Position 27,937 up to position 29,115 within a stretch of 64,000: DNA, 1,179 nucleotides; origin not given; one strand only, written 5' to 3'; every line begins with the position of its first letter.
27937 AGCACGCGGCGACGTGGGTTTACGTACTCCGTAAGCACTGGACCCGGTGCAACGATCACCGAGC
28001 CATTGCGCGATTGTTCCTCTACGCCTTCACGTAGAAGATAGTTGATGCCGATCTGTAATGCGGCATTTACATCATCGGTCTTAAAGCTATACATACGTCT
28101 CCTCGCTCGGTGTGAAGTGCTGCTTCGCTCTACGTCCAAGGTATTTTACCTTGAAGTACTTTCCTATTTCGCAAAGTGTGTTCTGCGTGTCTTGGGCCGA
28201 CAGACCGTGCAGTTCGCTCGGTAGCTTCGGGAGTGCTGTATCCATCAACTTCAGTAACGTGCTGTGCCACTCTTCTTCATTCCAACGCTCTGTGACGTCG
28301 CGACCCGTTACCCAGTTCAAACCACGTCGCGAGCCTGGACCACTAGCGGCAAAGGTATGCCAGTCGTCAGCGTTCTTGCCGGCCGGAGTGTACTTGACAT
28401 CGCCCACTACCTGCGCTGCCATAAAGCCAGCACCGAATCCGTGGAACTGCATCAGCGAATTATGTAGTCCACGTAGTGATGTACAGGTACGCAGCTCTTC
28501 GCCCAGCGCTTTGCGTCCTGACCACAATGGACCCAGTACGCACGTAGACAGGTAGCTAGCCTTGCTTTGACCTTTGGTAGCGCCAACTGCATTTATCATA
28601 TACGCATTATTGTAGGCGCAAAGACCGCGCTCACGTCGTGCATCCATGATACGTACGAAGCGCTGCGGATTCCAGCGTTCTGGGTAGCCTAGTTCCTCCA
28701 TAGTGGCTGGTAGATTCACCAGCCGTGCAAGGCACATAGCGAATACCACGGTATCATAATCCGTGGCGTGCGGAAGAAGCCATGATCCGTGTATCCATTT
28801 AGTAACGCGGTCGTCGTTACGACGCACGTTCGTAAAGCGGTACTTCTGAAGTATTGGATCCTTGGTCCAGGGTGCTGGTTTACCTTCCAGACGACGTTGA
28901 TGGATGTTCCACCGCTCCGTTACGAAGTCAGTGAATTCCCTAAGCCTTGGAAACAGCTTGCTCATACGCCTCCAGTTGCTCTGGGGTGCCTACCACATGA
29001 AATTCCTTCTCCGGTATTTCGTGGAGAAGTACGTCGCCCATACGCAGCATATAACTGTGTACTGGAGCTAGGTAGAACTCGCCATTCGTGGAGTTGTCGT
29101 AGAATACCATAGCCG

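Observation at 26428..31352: Candidate thymidine hypermodification/glycosylation gene cluster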

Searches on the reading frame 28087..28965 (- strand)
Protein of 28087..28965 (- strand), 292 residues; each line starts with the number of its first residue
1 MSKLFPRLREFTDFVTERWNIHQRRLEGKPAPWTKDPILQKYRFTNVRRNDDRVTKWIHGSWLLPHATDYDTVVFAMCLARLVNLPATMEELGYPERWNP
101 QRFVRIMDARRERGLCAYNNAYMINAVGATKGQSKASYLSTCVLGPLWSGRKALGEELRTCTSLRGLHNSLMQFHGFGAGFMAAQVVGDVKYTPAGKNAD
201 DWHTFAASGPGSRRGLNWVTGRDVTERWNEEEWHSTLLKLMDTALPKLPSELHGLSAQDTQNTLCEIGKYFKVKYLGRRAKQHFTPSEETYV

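Call 3: search_protein_families(library=pfam, proteins=[window:28087-28965:-], max_evalue=0.1)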
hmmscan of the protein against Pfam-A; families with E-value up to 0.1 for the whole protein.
window:28087-28965:- (292 aa): 1 family
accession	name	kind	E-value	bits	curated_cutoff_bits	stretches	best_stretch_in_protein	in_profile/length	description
PF18723.6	HMUDK_hel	-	1.8e-42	146.1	25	1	8-274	4-275/281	5-hmdU DNA kinase, helical domain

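Call 4: search_protein_families(library=phrogs, proteins=[window:28087-28965:-], max_evalue=0.01)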
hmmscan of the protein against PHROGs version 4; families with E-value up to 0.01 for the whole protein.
window:28087-28965:- (292 aa): 1 family
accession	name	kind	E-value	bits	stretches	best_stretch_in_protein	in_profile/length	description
phrog_2396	-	unknown function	7.9e-51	174.6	1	7-289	6-322/331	-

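Call 6: search_protein_families(library=ncbifam, proteins=[window:28087-28965:-], max_evalue=0.1)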
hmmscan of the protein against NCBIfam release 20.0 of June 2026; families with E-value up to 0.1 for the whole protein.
window:28087-28965:- (292 aa): 0 families

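Call 7: search_dna_similar(query=window:28087-28965:-, collection=phages, mode=protein, max_rows=30)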
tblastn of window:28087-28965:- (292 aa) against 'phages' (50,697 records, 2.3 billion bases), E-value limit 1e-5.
Records with a match: 222; places in all: 224; records where one place covers at least 80% of the query: 126.
Best place of each record, by identity: <60% 222.
By first word of the organism name: Pseudomonas 70; Vibrio 51; Microbacterium 31; Salmonella 20; Bordetella 9; Dickeya 7; Bacillus 6; Escherichia 4; Rhizobium 3; Ralstonia 3; and 12 more.
By host as written in the record: - 74; Pseudomonas aeruginosa 27; Pseudomonas aeruginosa PAO1 22; Microbacterium foliorum NRRL B-24224 16; Microbacterium foliorum NRRL B-24224 SEA 13; Bordetella bronchiseptica ATCC 10580 9; Pseudomonas sp. 5; Pseudomonas aeruginosa PA14 4; and 36 more.
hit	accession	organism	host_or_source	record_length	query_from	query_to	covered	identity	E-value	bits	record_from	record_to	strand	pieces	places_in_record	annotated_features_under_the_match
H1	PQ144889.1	Pseudomonas phage NEU2024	Pseudomonas aeruginosa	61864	6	274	92%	33.4%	4e-34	137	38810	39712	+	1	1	hypothetical protein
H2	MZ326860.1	Stenotrophomonas phage Sonora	Stenotrophomonas maltophilia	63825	2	274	93%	32.8%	6e-34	136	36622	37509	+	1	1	alpha-glutamyl/putrescinyl thymine pyrophosphorylase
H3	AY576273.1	Alphaproteobacteria phage PhiJL001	-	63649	7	284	95%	32.1%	5e-21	99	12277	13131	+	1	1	gp19 | gp18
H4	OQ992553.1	Pseudomonas phage Clover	Pseudomonas aeruginosa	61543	4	274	93%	32.9%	3e-34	137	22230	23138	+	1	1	hypothetical protein (x2)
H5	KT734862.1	Pseudomonas phage PAE1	Pseudomonas aeruginosa strain PAO9505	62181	6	274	92%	32.7%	8e-34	135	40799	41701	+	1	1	hypothetical protein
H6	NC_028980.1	Pseudomonas phage PAE1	Pseudomonas aeruginosa strain PAO9505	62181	6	274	92%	32.7%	8e-34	135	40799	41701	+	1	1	hypothetical protein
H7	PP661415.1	Pseudomonas phage Rocky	Pseudomonas aeruginosa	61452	6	274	92%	32.3%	4e-33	134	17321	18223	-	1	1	hypothetical protein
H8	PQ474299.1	Pseudomonas phage BL8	Pseudomonas aeruginosa PA14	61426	6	274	92%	32.3%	2e-32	131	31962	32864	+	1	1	hypothetical protein (x2)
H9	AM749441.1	Pseudomonas virus Yua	Pseudomonas aeruginosa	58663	4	274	93%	31.9%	1e-31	129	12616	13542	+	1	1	gp14: hypothetical protein | gp13: hypothetical protein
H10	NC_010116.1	Pseudomonas virus Yua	Pseudomonas aeruginosa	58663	4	274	93%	31.9%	1e-31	129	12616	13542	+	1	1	gp14: hypothetical protein | gp13: terminase small subunit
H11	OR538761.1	Pseudomonas phage PSP2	Pseudomonas aeruginosa PAO1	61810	6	274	92%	32.0%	6e-33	133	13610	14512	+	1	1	hypothetical protein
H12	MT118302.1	Pseudomonas phage Epa38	Pseudomonas sp.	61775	6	274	92%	32.0%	7e-33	133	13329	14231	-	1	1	hypothetical protein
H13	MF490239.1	Pseudomonas phage vB_PaeS_S218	-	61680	6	274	92%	32.0%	1e-32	132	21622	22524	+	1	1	hypothetical protein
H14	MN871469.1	Pseudomonas phage Pa-S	Pseudomonas aeruginosa PAO1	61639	6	274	92%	32.0%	1e-32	132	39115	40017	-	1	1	record has no annotation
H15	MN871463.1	Pseudomonas phage Pa-L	Pseudomonas aeruginosa PAO1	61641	6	274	92%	32.0%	1e-32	132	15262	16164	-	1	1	record has no annotation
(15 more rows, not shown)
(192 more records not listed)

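Call 10: get_annotated_region(hit=H2, flank=8000)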
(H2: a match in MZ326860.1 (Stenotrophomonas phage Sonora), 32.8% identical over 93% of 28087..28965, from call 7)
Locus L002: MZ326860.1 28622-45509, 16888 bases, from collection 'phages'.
description: Stenotrophomonas phage Sonora, complete genome.
organism: Stenotrophomonas phage Sonora (NCBI taxid 2859660)
taxonomy: Viruses; Duplodnaviria; Heunggongvirae; Uroviricota; Caudoviricetes; Mesyanzhinovviridae
host: Stenotrophomonas maltophilia; source: soil sample; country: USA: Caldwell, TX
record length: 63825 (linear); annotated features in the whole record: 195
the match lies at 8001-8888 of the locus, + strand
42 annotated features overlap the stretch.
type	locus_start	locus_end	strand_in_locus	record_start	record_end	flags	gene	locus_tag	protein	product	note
CDS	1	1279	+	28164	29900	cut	-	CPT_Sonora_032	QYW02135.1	DNA helicase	-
regulatory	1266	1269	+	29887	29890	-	-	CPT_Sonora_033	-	ribosome_binding_site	-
CDS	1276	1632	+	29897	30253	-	-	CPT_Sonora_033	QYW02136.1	hypothetical protein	-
regulatory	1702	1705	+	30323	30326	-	-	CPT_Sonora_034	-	ribosome_binding_site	-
CDS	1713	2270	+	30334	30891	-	-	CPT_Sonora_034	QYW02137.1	hypothetical protein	-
regulatory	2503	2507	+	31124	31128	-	-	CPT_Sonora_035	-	ribosome_binding_site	-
CDS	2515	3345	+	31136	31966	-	-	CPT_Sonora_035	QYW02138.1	hypothetical protein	-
CDS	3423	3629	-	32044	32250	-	-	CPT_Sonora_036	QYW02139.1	hypothetical protein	-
regulatory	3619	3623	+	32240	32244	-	-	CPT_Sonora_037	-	ribosome_binding_site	-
CDS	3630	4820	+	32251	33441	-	-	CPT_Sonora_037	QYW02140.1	RecD-like 5'-3' helicase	-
regulatory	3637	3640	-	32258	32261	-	-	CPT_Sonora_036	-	ribosome_binding_site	-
regulatory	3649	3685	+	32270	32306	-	-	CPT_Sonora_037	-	terminator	-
regulatory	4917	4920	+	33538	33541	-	-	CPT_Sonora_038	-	ribosome_binding_site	-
CDS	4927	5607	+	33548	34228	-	-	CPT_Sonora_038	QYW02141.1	hypothetical protein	-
regulatory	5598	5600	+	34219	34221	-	-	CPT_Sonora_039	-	ribosome_binding_site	-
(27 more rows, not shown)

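Call 61: search_solved_structures(query=window:28087-28965:-, max_evalue=10, show_alignments=3)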
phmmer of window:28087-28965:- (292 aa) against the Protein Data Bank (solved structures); distinct sequences matched with E-value up to 10: 1.
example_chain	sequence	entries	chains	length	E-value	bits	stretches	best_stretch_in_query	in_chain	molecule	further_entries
5yzx_A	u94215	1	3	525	1.6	11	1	230-260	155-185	Lysine--tRNA ligase, heat inducible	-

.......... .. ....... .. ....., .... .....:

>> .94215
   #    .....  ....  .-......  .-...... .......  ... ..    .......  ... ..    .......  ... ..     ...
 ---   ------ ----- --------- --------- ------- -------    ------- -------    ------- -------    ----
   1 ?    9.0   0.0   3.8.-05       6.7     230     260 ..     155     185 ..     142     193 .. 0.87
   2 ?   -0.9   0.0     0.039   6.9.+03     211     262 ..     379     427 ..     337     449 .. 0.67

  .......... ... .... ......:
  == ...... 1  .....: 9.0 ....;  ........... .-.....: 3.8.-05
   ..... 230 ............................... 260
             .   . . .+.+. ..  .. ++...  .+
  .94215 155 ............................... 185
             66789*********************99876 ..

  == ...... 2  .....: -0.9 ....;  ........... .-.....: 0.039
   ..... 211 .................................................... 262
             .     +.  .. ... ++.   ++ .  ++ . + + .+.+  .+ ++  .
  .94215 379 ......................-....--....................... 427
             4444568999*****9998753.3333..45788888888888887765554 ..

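Call 63: find_homologous_proteins(query=window:28087-28965:-, max_evalue=0.00001)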
Query window:28087-28965:- (292 aa): 1064 proteins with E <= 0.00001 among 2431 candidates; the best 120 are listed.
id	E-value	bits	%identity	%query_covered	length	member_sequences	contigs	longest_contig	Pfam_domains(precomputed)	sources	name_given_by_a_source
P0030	7.5e-204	694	100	100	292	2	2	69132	PF18723.7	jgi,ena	jgi:hypothetical protein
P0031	1.3e-126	440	67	100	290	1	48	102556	PF18723.7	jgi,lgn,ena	jgi:hypothetical protein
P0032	1.2e-125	437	66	100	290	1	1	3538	PF18723.7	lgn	-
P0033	8.2e-125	434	66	100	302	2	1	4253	PF18723.7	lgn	-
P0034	3.9e-123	428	66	100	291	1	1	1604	PF18723.7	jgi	jgi:hypothetical protein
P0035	2.4e-122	426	64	99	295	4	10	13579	PF18723.7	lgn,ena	-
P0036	5.1e-122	425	64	100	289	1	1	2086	PF18723.7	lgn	-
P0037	6.9e-122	424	64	100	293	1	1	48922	PF18723.7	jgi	jgi:hypothetical protein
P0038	2.2e-121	423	63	100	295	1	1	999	PF18723.7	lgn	-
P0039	1.4e-119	417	63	98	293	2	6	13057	PF18723.7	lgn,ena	-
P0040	2.6e-113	396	61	100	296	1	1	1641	PF18723.7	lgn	-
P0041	5.9e-113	395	62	100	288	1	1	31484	PF18723.7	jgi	jgi:hypothetical protein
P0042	1.0e-112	394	60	100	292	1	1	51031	PF18723.7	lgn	-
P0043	1.1e-112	394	61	99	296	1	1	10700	PF18723.7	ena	-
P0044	1.1e-111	391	60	99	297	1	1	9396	PF18723.7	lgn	-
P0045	2.2e-111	390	59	100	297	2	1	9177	PF18723.7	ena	-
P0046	2.2e-107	377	58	100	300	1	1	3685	PF18723.7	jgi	jgi:hypothetical protein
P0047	8.4e-106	372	57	98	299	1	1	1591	PF18723.7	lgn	-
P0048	1.4e-104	368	57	98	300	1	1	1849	PF18723.7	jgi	jgi:hypothetical protein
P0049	1.0e-101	358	58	100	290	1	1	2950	PF18723.7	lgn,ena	-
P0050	4.2e-100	353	57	98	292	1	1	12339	PF18723.7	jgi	jgi:hypothetical protein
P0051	1.6e-99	351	58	98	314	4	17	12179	PF18723.7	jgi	jgi:hypothetical protein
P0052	6.4e-99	349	56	98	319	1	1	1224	PF18723.7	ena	-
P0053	1.0e-93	332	55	97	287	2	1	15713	PF18723.7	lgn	-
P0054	3.2e-92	327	52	97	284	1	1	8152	PF18723.7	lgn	-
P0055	2.9e-88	314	51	99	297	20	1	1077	PF18723.7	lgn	-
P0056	2.0e-87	311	52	98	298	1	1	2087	PF18723.7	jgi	jgi:hypothetical protein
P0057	9.6e-85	302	50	98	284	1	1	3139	PF18723.7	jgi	jgi:alpha-glutamyl/putrescinyl thymine pyrophosphorylase clade 1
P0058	9.5e-84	299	51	98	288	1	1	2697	PF18723.7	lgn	-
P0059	4.1e-83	297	49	99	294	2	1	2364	PF18723.7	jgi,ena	jgi:hypothetical protein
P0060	2.4e-77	278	49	96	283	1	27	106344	PF18723.7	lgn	-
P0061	4.6e-77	277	49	97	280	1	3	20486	PF18723.7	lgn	-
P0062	1.6e-76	275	48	98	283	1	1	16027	PF18723.7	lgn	-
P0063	4.1e-76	274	49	99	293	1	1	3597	PF18723.7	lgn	-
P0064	1.4e-75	272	49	98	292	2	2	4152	PF18723.7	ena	-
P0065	5.4e-75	270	49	97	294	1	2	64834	PF18723.7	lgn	-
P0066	5.9e-75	270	47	100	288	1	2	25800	PF18723.7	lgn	-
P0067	6.5e-75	270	51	98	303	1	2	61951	PF18723.7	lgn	-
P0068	2.2e-74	268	49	91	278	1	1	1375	PF18723.7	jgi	jgi:hypothetical protein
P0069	7.7e-74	267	49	100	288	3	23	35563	PF18723.7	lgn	-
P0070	9.8e-74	266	50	100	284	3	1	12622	PF18723.7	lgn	-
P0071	7.1e-73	263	47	98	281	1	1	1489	PF18723.7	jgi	jgi:hypothetical protein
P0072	7.6e-73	263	47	100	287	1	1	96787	PF18723.7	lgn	-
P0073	9.8e-73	263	49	89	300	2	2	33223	PF18723.7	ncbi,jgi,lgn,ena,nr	ncbi:MAG TPA: nucleotide kinase domain-containing protein [Stellaceae bacterium]|nr:nucleotide kinas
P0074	4.6e-72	261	48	92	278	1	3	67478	PF18723.7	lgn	-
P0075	4.8e-72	261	46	98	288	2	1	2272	PF18723.7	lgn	-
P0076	5.4e-72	261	45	99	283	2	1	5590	PF18723.7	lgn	-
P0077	7.9e-71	257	50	91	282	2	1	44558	PF18723.7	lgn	-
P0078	8.2e-71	257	46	100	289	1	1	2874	PF18723.7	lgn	-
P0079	1.7e-70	256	46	99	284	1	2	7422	PF18723.7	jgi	jgi:hypothetical protein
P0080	3.1e-70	255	47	98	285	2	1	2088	PF18723.7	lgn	-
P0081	3.7e-70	255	47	100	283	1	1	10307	PF18723.7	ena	-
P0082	4.1e-70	254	43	98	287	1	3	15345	PF18723.7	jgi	jgi:hypothetical protein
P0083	4.4e-70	254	47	97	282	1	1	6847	PF18723.7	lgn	-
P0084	4.6e-70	254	48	98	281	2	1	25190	PF18723.7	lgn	-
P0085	7.6e-70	254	46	99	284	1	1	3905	PF18723.7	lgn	-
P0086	1.1e-69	253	45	100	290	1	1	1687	PF18723.7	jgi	-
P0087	1.6e-69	252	48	96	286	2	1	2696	PF18723.7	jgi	jgi:alpha-glutamyl/putrescinyl thymine pyrophosphorylase clade 1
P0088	2.5e-69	252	47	97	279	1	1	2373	PF18723.7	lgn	-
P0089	4.3e-69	251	46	98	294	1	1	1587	PF18723.7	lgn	-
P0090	1.0e-68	250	49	98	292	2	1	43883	PF18723.7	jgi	jgi:hypothetical protein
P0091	1.1e-68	250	47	98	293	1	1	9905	PF18723.7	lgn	-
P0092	1.2e-68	250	45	95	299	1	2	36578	PF18723.7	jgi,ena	-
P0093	1.2e-68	250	47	95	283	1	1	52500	PF18723.7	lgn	-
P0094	1.9e-68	249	44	96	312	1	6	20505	PF18723.7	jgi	jgi:hypothetical protein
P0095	2.0e-68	249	46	100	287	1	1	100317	PF18723.7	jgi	jgi:hypothetical protein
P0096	3.5e-68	248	46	99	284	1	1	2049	PF18723.7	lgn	-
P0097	4.6e-68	248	46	98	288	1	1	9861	PF18723.7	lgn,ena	-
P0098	6.4e-68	247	50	90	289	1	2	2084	PF18723.7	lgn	-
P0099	7.0e-68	247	47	95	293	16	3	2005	PF18723.7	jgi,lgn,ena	jgi:hypothetical protein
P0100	7.3e-68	247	46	96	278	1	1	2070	PF18723.7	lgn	-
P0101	8.5e-68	247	46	89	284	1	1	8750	PF18723.7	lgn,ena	-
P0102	9.0e-68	247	47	96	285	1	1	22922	PF18723.7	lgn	-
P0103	1.0e-67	247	44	99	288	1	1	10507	PF18723.7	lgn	-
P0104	1.1e-67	246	45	98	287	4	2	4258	PF18723.7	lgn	-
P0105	1.1e-67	246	45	98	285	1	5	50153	PF18723.7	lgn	-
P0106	1.1e-67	246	45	94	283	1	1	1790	PF18723.7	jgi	jgi:hypothetical protein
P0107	1.1e-67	246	47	91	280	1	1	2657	PF18723.7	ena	-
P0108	1.9e-67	246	47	95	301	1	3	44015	PF18723.7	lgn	-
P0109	2.2e-67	245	48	90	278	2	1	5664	PF18723.7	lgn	-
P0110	2.6e-67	245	49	92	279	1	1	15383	PF18723.7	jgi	jgi:hypothetical protein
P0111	3.6e-67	245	47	92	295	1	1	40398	PF18723.7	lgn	-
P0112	4.0e-67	245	45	97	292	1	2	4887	PF18723.7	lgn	-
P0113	4.2e-67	244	45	100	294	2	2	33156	PF18723.7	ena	-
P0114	5.0e-67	244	44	89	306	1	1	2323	PF18723.7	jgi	jgi:hypothetical protein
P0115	5.1e-67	244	46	95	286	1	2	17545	PF18723.7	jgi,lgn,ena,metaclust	metaclust:\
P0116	5.2e-67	244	48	92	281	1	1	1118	PF18723.7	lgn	-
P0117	5.4e-67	244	44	99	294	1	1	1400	PF18723.7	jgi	jgi:hypothetical protein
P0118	7.8e-67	244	47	95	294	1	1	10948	PF18723.7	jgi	jgi:hypothetical protein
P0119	8.0e-67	244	44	98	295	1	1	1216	PF18723.7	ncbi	-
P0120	9.4e-67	243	48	90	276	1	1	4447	PF18723.7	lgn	-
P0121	9.8e-67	243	44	99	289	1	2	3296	PF18723.7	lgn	-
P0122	1.0e-66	243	46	95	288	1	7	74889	PF18723.7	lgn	-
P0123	1.1e-66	243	47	93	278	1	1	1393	PF18723.7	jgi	jgi:hypothetical protein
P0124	1.4e-66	243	47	92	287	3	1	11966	PF18723.7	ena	-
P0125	1.4e-66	243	48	91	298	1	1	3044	PF18723.7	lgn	-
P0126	1.6e-66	243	47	91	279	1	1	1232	PF18723.7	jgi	jgi:hypothetical protein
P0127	2.2e-66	242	46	95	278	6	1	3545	PF18723.7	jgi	jgi:alpha-glutamyl/putrescinyl thymine pyrophosphorylase clade 1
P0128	2.4e-66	242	47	87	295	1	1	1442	PF18723.7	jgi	jgi:hypothetical protein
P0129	2.5e-66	242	49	89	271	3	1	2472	PF18723.7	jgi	jgi:hypothetical protein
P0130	2.6e-66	242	44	99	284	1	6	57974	PF18723.7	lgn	-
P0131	2.7e-66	242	46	97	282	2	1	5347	PF18723.7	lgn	-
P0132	2.7e-66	242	47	95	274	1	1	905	PF18723.7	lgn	-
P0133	3.7e-66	241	47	89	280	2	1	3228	PF18723.7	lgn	-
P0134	5.3e-66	241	48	95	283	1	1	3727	PF18723.7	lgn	-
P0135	5.4e-66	241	46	88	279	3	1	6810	PF18723.7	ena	-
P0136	5.5e-66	241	48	95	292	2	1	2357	PF18723.7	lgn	-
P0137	5.6e-66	241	47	90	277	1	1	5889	PF18723.7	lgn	-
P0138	5.6e-66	241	44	96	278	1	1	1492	PF18723.7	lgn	-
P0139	5.8e-66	241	46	93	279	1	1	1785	PF18723.7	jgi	jgi:hypothetical protein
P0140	6.7e-66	241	44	96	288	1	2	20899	PF18723.7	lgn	-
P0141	8.9e-66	240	46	95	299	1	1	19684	PF18723.7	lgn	-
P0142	9.5e-66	240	45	95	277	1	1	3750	PF18723.7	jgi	jgi:hypothetical protein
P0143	1.1e-65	240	43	98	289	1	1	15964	PF18723.7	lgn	-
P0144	1.1e-65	240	46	92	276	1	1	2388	PF18723.7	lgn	-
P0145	1.3e-65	240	45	94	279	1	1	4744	PF18723.7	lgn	-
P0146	1.4e-65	239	46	89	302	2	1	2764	PF18723.7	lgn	-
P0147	1.5e-65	239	46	97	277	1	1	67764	PF18723.7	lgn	-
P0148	1.7e-65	239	46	97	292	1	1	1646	PF18723.7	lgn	-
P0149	1.8e-65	239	45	96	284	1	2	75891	PF18723.7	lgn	-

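Call 64: find_encoding_contigs(protein=P0060, flank=6000, max_places=1)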
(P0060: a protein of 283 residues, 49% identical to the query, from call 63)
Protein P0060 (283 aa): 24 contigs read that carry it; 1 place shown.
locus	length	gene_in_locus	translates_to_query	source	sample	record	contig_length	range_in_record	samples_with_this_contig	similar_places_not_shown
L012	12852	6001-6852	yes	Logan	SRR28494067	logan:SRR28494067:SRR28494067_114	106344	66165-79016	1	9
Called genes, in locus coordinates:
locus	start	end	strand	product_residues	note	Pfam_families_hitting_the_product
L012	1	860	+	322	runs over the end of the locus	PF10979:DUF2786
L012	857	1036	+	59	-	-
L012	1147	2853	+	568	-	-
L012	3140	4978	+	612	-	PF13522:GATase_6, PF18724:ADDT, PF18746:aGPT-Pplase3 (weak)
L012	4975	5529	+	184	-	-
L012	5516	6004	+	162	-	PF00583:Acetyltransf_1, PF13508:Acetyltransf_7 (weak)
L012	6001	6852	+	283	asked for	PF18723:HMUDK_hel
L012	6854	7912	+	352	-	PF00303:Thymidylat_synt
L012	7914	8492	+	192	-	PF12917:YfbR-like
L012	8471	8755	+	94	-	-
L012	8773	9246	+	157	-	-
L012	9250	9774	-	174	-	PF09374:PG_binding_3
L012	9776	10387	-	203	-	-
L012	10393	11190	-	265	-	-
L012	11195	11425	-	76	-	-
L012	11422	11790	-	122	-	-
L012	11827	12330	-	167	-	-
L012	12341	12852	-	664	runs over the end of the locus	-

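Call 65: find_encoding_contigs(protein=P0072, flank=6000, max_places=1)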
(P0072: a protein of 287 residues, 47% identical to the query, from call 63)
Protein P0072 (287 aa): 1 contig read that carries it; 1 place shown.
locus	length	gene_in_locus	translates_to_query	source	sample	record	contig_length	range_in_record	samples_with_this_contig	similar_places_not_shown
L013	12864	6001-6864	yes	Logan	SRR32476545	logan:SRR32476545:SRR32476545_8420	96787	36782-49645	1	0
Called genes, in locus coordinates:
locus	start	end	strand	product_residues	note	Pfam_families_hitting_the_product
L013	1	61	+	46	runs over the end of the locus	-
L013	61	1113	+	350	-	PF10979:DUF2786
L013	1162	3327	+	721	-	-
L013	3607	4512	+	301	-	-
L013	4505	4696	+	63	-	-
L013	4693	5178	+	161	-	PF13392:HNH_3 (weak)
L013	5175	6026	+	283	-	PF13186:SPASM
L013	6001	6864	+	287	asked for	PF18723:HMUDK_hel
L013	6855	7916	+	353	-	PF00303:Thymidylat_synt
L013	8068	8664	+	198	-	PF12917:YfbR-like, PF13023:HD_3 (weak)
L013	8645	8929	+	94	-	PF11753:DUF3310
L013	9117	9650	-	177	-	PF09374:PG_binding_3 (weak)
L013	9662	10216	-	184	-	-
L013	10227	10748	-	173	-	-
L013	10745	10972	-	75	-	-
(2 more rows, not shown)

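Call 66: find_encoding_contigs(protein=P0147, flank=6000, max_places=1)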
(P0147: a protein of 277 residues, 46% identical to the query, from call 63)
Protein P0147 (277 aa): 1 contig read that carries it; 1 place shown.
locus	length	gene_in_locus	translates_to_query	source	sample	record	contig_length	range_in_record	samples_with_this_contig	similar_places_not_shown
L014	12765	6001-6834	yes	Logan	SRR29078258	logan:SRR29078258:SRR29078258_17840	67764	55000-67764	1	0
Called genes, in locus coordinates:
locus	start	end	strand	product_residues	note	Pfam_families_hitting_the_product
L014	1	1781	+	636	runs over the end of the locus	-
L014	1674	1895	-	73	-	-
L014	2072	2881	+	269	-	-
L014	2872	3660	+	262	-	PF20691:TAGT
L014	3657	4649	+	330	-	PF04055:Radical_SAM, PF13186:SPASM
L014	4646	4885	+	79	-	-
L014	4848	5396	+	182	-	-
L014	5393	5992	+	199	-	-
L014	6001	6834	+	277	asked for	PF18723:HMUDK_hel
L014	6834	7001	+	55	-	-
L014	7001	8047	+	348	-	PF00303:Thymidylat_synt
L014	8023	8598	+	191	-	PF12917:YfbR-like, PF13023:HD_3 (weak)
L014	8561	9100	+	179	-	-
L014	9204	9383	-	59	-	-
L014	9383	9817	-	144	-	-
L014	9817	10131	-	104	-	-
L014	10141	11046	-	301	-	-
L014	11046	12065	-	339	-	-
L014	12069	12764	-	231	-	?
